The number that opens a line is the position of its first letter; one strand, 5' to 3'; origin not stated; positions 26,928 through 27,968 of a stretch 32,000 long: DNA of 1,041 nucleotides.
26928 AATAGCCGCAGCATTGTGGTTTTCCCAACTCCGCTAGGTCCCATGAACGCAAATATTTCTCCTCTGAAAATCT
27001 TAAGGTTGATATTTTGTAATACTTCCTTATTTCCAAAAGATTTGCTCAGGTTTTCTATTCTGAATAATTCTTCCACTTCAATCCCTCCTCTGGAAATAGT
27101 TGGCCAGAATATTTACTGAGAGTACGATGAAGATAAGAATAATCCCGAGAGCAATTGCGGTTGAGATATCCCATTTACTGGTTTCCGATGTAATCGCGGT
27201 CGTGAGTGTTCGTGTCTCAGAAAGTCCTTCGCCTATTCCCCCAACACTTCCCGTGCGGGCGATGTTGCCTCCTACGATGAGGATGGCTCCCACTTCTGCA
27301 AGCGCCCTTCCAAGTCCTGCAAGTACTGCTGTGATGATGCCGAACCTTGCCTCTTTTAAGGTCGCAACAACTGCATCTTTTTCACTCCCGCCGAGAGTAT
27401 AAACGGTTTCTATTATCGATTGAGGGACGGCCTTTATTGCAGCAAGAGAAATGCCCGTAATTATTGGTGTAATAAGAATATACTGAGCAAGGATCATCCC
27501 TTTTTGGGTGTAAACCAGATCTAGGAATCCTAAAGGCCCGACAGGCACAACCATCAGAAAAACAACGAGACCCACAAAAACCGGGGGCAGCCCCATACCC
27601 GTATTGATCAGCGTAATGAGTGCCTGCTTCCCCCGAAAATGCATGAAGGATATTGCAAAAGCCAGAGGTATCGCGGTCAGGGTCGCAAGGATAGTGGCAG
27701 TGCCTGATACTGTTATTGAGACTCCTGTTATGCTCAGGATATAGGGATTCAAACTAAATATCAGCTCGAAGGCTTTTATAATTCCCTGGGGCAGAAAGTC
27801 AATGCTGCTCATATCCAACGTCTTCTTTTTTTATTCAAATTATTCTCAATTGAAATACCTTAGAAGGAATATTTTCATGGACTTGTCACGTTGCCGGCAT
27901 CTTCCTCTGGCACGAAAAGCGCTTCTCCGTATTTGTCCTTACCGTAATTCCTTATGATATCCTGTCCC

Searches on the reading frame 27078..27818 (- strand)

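Call 14: search_protein_families(library=pfam, proteins=[window:27078-27818:-], max_evalue=0.001)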
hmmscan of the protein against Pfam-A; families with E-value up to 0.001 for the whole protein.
window:27078-27818:- (246 aa): 1 family
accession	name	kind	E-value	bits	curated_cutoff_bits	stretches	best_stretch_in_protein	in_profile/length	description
PF00528.27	BPD_transp_1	-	1.2e-09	38.6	26.4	1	50-245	2-181/184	Binding-protein-dependent transport system inner membrane component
